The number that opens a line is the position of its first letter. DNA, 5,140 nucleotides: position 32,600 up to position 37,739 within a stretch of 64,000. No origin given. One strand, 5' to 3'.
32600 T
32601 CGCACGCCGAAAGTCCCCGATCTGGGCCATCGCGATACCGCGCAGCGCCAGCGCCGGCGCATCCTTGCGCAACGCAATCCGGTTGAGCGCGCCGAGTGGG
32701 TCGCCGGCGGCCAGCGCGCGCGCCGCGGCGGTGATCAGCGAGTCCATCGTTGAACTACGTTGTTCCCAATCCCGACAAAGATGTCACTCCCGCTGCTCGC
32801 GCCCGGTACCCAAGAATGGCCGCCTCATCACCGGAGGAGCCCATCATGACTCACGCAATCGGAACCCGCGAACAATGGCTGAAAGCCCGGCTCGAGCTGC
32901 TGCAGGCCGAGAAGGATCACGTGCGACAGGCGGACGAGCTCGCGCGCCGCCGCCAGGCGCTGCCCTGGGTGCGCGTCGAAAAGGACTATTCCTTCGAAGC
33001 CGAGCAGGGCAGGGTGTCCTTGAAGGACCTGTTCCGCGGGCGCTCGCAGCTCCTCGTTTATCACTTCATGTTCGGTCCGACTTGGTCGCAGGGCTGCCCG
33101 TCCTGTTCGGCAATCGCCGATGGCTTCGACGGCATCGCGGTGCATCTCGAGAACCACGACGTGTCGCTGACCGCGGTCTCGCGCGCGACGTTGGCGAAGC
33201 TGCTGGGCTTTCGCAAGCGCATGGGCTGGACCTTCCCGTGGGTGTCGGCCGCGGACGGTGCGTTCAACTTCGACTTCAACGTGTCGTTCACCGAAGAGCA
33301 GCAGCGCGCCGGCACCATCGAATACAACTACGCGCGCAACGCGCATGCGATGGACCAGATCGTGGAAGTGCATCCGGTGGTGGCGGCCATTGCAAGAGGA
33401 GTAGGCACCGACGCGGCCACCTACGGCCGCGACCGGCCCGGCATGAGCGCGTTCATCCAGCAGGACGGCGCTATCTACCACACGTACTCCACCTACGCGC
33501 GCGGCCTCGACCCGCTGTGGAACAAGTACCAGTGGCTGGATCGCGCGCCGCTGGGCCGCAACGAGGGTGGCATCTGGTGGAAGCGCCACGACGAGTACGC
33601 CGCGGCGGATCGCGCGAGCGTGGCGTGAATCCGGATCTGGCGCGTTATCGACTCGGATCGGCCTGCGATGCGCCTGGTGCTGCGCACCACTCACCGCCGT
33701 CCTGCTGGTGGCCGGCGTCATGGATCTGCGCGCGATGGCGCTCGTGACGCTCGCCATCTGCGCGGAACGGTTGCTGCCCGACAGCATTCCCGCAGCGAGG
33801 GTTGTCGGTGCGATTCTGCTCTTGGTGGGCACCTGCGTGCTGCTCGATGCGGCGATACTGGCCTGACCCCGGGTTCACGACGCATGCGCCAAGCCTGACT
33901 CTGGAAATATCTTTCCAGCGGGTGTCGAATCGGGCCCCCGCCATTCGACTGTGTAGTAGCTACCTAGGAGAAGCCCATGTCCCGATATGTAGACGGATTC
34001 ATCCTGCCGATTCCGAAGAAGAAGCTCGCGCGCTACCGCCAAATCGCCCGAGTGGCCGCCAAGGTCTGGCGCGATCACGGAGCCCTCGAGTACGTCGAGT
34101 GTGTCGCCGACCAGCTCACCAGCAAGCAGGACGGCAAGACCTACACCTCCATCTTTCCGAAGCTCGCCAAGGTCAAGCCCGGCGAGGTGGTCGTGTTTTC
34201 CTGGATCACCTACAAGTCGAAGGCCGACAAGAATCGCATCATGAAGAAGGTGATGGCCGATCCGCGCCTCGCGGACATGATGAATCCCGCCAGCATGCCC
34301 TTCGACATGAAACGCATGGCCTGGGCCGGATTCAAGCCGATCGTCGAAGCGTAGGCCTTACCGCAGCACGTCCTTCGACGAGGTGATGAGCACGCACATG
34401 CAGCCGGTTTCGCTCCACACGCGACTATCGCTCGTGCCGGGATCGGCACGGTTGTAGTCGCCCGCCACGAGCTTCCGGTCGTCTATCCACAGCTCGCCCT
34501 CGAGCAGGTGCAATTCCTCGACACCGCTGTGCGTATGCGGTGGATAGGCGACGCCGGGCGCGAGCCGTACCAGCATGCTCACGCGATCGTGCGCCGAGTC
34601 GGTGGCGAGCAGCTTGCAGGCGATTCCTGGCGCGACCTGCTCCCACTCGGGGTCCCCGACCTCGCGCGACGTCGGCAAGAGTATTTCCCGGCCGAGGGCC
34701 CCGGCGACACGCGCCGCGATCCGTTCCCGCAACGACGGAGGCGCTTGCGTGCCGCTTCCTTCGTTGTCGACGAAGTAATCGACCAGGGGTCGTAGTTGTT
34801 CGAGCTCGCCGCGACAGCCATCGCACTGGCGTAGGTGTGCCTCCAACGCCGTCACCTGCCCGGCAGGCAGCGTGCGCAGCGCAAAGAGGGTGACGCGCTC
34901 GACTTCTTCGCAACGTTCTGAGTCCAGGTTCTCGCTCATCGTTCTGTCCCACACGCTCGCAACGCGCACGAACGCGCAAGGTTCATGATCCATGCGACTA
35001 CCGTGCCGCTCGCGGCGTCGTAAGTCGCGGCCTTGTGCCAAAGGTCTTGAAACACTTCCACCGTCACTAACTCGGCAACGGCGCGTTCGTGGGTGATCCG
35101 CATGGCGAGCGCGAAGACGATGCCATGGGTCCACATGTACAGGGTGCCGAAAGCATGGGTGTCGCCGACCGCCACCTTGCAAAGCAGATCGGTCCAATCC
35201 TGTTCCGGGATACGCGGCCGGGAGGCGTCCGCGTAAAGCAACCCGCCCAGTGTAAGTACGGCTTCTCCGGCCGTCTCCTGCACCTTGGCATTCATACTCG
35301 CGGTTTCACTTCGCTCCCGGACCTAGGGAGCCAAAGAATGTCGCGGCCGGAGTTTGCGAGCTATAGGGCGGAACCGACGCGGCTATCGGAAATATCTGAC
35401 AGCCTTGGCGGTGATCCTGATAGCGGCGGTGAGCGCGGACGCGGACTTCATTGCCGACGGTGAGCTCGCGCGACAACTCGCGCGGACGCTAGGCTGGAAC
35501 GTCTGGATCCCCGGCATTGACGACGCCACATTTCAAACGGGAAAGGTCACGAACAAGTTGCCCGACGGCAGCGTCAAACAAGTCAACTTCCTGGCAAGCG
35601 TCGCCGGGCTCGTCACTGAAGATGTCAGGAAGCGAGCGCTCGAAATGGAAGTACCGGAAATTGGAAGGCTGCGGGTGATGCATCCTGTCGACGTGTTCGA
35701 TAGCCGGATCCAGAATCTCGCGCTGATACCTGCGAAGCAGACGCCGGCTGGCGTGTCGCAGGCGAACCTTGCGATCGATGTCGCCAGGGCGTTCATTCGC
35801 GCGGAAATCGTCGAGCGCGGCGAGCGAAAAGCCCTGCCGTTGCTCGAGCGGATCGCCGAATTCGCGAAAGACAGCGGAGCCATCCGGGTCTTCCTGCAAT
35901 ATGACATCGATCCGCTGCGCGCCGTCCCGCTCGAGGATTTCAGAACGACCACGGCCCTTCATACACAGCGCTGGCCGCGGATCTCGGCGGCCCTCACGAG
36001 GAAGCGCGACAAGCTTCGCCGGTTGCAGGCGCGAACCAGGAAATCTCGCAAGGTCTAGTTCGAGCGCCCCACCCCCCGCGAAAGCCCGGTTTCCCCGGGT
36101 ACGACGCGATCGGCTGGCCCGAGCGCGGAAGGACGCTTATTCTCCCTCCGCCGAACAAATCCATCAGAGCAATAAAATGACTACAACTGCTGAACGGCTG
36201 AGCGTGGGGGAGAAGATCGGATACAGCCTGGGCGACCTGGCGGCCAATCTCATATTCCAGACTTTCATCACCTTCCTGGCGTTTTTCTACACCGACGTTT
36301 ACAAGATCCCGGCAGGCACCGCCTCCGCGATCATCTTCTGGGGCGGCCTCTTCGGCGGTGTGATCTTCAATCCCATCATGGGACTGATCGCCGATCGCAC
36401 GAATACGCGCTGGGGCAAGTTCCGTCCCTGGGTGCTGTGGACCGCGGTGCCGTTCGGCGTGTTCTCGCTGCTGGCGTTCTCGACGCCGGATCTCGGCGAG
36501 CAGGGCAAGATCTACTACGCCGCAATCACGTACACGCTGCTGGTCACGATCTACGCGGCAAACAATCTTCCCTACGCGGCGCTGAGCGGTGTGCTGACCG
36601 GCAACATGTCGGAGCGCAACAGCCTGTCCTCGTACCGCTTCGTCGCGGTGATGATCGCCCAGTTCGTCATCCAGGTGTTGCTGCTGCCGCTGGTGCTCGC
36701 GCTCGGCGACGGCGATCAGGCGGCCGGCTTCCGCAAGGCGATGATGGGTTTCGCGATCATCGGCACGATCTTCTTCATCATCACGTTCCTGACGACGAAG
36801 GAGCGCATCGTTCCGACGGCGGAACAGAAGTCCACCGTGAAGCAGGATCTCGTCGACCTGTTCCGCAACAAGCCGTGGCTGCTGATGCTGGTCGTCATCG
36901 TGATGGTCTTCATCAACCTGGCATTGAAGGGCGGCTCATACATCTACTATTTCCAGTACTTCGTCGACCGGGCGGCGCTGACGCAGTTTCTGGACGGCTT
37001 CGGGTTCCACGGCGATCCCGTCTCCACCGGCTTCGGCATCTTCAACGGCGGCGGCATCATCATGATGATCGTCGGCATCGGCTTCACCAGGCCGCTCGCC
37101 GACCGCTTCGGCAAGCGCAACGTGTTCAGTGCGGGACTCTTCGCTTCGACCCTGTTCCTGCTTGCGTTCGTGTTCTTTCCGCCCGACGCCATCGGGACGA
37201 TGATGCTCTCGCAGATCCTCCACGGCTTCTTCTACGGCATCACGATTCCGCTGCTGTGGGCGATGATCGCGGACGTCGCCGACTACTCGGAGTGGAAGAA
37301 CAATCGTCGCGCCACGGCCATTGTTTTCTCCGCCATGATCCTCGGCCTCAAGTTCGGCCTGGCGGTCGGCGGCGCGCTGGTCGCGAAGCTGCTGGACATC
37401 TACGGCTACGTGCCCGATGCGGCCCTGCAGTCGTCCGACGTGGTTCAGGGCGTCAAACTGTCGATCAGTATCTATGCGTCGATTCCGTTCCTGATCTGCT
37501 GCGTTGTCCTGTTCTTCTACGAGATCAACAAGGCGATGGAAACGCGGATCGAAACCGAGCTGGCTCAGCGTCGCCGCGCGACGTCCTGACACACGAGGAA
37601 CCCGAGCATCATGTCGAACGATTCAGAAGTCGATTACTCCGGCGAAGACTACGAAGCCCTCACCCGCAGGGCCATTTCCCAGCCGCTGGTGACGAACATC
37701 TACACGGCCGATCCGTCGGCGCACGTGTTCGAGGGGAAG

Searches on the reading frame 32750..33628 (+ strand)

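Call 44: search_protein_families(library=pfam, proteins=[window:32750-33628:+], max_evalue=0.001)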
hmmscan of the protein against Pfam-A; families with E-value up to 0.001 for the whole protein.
window:32750-33628:+ (292 aa): 2 families
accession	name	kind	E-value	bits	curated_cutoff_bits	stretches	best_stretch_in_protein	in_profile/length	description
PF05988.18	DUF899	-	4.6e-93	311.4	27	1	34-283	3-224/224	Bacterial protein of unknown function (DUF899)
PF00578.27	AhpC-TSA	-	1.1e-05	25.8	26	1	84-182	13-104/124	AhpC/TSA family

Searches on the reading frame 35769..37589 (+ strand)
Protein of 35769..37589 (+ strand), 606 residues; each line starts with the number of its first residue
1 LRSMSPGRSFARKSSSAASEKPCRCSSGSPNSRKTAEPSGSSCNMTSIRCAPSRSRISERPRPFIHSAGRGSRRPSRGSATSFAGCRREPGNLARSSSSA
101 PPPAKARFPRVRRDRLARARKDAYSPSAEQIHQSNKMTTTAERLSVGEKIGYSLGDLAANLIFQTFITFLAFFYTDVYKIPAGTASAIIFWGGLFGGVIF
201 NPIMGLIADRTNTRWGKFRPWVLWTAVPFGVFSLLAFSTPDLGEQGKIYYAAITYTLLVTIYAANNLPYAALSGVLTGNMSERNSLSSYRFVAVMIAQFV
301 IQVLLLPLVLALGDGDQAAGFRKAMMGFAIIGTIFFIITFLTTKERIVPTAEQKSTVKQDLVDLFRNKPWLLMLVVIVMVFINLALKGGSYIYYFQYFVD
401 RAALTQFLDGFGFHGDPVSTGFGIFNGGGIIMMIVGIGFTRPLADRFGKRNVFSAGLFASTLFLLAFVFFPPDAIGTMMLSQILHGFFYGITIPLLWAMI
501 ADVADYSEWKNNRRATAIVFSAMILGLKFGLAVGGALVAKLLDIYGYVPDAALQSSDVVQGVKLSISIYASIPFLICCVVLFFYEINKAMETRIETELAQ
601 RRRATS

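Call 97: search_protein_families(library=pfam, proteins=[window:35769-37589:+], max_evalue=0.00001)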
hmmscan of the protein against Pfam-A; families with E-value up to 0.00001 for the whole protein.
window:35769-37589:+ (606 aa): 2 families
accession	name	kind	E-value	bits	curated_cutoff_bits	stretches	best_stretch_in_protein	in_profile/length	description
PF13347.12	MFS_2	-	6.2e-79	266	27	1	151-588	1-427/427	MFS/sugar transport protein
PF07690.21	MFS_1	-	8.6e-17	61.5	33.4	1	431-564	43-150/347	Major Facilitator Superfamily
